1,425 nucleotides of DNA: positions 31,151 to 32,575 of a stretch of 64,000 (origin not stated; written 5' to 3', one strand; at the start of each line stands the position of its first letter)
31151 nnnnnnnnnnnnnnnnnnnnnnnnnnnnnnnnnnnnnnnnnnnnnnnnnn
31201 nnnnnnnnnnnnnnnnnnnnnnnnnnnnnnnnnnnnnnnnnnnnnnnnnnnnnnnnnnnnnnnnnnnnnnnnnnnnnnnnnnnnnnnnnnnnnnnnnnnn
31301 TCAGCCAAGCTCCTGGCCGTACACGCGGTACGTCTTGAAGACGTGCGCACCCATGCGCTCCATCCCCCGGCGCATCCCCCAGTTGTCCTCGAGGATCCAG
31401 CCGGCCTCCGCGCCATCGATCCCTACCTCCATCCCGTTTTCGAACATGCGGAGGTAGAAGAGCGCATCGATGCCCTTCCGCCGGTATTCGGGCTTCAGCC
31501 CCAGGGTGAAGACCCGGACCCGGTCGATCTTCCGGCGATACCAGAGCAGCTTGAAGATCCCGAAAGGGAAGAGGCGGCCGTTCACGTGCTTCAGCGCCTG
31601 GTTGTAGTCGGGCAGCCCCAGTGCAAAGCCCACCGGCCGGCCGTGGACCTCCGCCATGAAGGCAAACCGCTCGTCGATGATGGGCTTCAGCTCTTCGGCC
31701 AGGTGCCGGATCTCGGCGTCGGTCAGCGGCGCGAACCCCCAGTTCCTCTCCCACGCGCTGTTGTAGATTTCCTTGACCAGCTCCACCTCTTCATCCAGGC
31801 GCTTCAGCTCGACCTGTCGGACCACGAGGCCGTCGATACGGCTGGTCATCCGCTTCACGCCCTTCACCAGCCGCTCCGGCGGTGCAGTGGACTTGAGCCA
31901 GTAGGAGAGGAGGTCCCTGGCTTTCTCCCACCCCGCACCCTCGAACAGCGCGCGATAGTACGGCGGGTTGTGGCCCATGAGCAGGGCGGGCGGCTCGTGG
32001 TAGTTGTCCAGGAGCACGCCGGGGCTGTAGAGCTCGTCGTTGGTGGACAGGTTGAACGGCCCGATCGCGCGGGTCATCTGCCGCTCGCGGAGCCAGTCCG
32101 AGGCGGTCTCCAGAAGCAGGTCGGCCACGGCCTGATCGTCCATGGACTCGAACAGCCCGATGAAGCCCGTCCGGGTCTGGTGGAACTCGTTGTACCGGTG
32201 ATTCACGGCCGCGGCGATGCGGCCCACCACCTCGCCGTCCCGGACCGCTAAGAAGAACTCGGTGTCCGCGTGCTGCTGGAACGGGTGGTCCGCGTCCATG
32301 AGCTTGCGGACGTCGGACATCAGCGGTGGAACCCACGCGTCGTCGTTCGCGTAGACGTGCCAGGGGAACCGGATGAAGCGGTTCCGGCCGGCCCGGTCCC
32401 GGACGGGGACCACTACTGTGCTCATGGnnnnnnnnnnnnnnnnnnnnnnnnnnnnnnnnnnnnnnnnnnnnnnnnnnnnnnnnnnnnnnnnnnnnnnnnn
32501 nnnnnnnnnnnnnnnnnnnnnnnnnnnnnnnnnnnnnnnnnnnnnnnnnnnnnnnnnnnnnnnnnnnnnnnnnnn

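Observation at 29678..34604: Compact sphingoid- or capnoid-type lipid biosynthesis operon with a PAP2_3 head-group enzyme and a CPBP protease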

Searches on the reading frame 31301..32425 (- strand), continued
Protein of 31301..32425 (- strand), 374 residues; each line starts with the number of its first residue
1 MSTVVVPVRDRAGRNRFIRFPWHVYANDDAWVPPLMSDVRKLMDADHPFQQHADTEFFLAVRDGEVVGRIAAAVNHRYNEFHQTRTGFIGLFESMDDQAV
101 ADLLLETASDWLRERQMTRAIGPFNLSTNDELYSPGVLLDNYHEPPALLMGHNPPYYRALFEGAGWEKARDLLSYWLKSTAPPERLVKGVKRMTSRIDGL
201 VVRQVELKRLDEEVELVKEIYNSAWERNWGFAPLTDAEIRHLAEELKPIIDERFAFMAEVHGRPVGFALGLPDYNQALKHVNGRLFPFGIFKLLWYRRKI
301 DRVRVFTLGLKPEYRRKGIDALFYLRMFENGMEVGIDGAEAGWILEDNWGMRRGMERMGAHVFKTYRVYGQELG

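Call 64: get_annotated_region(hit=H14, flank=9000)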
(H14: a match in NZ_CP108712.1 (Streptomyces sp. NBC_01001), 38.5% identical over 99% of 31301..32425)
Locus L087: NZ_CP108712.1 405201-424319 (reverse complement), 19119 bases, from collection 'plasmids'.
description: Streptomyces sp. NBC_01001 plasmid unnamed1, complete sequence
organism: Streptomyces sp. NBC_01001 (NCBI taxid 2903713)
taxonomy: Bacteria; Actinomycetota; Actinomycetes; Kitasatosporales; Streptomycetaceae; Streptomyces; Streptomyces sp. NBC 01001
host: -; source: -; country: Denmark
typing (MOB-suite, as given by PLSDB): mobilizable; relaxase MOBP
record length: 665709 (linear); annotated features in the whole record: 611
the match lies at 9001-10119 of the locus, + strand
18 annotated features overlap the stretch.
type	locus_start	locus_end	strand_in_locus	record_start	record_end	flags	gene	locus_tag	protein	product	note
CDS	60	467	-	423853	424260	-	-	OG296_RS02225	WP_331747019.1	STAS domain-containing protein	-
CDS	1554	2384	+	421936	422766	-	-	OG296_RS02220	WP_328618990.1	hypothetical protein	-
CDS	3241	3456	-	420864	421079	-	-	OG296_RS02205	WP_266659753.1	DUF6243 family protein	-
CDS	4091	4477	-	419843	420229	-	-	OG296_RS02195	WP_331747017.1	hypothetical protein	-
CDS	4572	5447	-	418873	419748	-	-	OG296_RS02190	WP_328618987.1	hypothetical protein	-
CDS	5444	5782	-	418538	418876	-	-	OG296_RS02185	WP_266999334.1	PadR family transcriptional regulator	-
CDS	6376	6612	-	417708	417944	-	-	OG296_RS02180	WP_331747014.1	hypothetical protein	-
CDS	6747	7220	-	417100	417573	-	-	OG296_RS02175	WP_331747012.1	hypothetical protein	-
CDS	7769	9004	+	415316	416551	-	-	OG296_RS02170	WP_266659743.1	aminotransferase class I/II-fold pyridoxal phosphate-dependent enzyme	GO:0009058 - biosynthetic process [Evidence IEA]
CDS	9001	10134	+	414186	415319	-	-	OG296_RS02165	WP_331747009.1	GNAT family N-acetyltransferase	-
CDS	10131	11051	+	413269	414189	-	-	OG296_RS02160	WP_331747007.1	NAD-dependent epimerase/dehydratase family protein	-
CDS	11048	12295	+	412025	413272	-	-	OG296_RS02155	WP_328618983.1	condensation domain-containing protein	-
CDS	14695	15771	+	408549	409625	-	-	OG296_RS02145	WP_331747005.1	hypothetical protein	-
CDS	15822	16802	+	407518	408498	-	-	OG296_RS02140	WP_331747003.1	hypothetical protein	-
CDS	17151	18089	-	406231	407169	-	-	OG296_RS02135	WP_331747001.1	NADP-dependent oxidoreductase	-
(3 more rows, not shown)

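Call 65: fold_search(model_id=the predicted structure, library=pdb)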
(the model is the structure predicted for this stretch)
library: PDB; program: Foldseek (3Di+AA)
matches with E <= 10: 949; with E <= 0.001: 277
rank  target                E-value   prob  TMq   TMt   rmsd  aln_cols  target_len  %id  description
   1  2wpw_C                5.9e-14  1.00  0.58  0.65   6.8       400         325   14  Tandem GNAT protein from the clavulanic acid biosynthesis pathway (without AcCoA) (released 2009-12-29)
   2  2wpw_B                2.6e-13  1.00  0.60  0.68   5.9       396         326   14  Tandem GNAT protein from the clavulanic acid biosynthesis pathway (without AcCoA) (released 2009-12-29)
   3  2wpw_A                9.1e-13  1.00  0.59  0.66   7.0       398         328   12  Tandem GNAT protein from the clavulanic acid biosynthesis pathway (without AcCoA) (released 2009-12-29)
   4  3tt2                  1.1e-12  1.00  0.53  0.61   6.1       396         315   15  Crystal Structure of GCN5-related N-Acetyltransferase from Sphaerobacter thermophilus (released 2011-10-05)
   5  7q3a_B                1.1e-12  1.00  0.62  0.67   5.4       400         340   13  Crystal structure of MAB_4324 a tandem repeat GNAT from Mycobacterium abscessus (released 2022-05-04)
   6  5kf1_A                2.0e-12  1.00  0.61  0.71   5.8       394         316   11  X-ray structure of a glucosamine N-Acetyltransferase from Clostridium acetobutylicum, apo form, pH 5 (released 2016-07-06)
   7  4zm6_A                2.3e-12  1.00  0.60  0.30   6.3       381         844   14  A unique GCN5-related glucosamine N-acetyltransferase region exist in the fungal multi-domain GH3 beta-N-acetylglucosa (released 2015-12-09)
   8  2wpx_A                2.5e-12  1.00  0.58  0.65   7.1       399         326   13  Tandem GNAT protein from the clavulanic acid biosynthesis pathway (with AcCoA) (released 2009-12-29)
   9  5kga_A                7.9e-12  1.00  0.63  0.73   5.7       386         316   12  X-ray structure of a glucosamine N-Acetyltransferase from Clostridium acetobutylicum, mutant D287N, in complex with N- (released 2016-07-06)
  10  5kf1_B                1.1e-11  1.00  0.61  0.71   5.6       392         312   10  X-ray structure of a glucosamine N-Acetyltransferase from Clostridium acetobutylicum, apo form, pH 5 (released 2016-07-06)
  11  5kgh_A                1.3e-11  1.00  0.60  0.70   5.7       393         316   11  X-ray structure of a glucosamine N-Acetyltransferase from Clostridium acetobutylicum, mutant Y297F (released 2016-07-06)
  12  7q3a_A                2.5e-11  1.00  0.62  0.68   5.4       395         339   12  Crystal structure of MAB_4324 a tandem repeat GNAT from Mycobacterium abscessus (released 2022-05-04)
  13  5kf2                  2.8e-11  1.00  0.60  0.70   5.7       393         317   11  X-ray structure of a glucosamine N-Acetyltransferase from Clostridium acetobutylicum, apo form, pH 8 (released 2016-07-06)
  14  5kgh_B                3.1e-11  1.00  0.59  0.69   6.5       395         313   11  X-ray structure of a glucosamine N-Acetyltransferase from Clostridium acetobutylicum, mutant Y297F (released 2016-07-06)
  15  1ozp                  4.2e-11  1.00  0.56  0.70   7.1       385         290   15  Crystal Structure of Rv0819 from Mycobacterium tuberculosis MshD-Mycothiol Synthase Acetyl-Coenzyme A Complex. (released 2003-09-09)
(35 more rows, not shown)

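Call 66: find_encoding_contigs(protein=P0001, flank=10000, max_places=1)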
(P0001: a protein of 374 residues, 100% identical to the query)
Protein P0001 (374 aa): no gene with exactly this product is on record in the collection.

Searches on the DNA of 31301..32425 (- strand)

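Call 89: search_dna_similar(query=L086:4483-10080:+, collection=ecoli_genomes, mode=near, max_rows=8, rows=spread)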
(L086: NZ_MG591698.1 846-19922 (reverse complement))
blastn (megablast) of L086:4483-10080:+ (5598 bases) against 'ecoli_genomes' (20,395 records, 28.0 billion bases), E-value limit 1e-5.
Records with a match: 4592; places in all: 4604; records where one place covers at least 80% of the query: 4068.
Genomes with a match: 4592 of 5426; with a place that covers at least 80% of the query: 4068. Places per genome that has any: lowest 1, median 1, highest 2. On chromosomes: 4603 places; on plasmids: 1.
Best place of each record, by identity: >=99% 1080; 95-99% 3510; 90-95% 1; 80-90% 1.
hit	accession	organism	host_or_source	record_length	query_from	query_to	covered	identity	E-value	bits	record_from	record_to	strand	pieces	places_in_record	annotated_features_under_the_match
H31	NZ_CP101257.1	Escherichia coli strain EC21Z-078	Homo sapiens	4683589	1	5598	100%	100.0%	0e+0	10356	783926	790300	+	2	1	fatty acyl-AMP ligase (x2) | spt: serine palmitoyltransferase | yghO: protein YghO | NAD-dependent epimerase/dehydratase family protein | IS1-like element IS1B family transposase | and 1 other names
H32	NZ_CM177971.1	Escherichia coli strain B25FEP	Gallus gallus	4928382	1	5598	100%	99.0%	0e+0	10037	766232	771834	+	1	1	fatty acyl-AMP ligase | spt: serine palmitoyltransferase | yghO: protein YghO | NAD-dependent epimerase/dehydratase family protein | acyl carrier protein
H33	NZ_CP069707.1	Escherichia coli strain E41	pig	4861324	1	5598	100%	98.8%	0e+0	9967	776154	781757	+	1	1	fatty acyl-AMP ligase | spt: serine palmitoyltransferase | yghO: protein YghO | NAD-dependent epimerase/dehydratase family protein | acyl carrier protein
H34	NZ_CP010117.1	Escherichia coli strain C2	cow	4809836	1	5598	100%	98.7%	0e+0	9939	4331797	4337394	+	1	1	fatty acyl-AMP ligase | spt: serine palmitoyltransferase | yghO: protein YghO | NAD-dependent epimerase/dehydratase family protein | acyl carrier protein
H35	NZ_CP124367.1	Escherichia coli strain AVS0465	environmental: river near WWTP effluent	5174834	1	5598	100%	97.8%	0e+0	9655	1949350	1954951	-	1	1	fatty acyl-AMP ligase | spt: serine palmitoyltransferase | yghO: protein YghO | NAD-dependent epimerase/dehydratase family protein | acyl carrier protein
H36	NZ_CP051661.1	Escherichia coli strain 1162T7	Homo sapiens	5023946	1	5596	100%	97.1%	0e+0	9448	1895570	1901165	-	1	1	fatty acyl-AMP ligase | spt: serine palmitoyltransferase | yghO: protein YghO | NAD-dependent epimerase/dehydratase family protein | acyl carrier protein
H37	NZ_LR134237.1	Escherichia coli strain NCTC9022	missing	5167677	1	5596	100%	96.9%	0e+0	9367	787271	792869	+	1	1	fatty acyl-AMP ligase | spt: serine palmitoyltransferase | yghO: protein YghO | NAD-dependent epimerase/dehydratase family protein | acyl carrier protein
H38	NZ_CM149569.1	Escherichia coli strain MEI3O-23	Soil surface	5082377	1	59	1%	100.0%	1e-19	110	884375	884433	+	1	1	hypothetical protein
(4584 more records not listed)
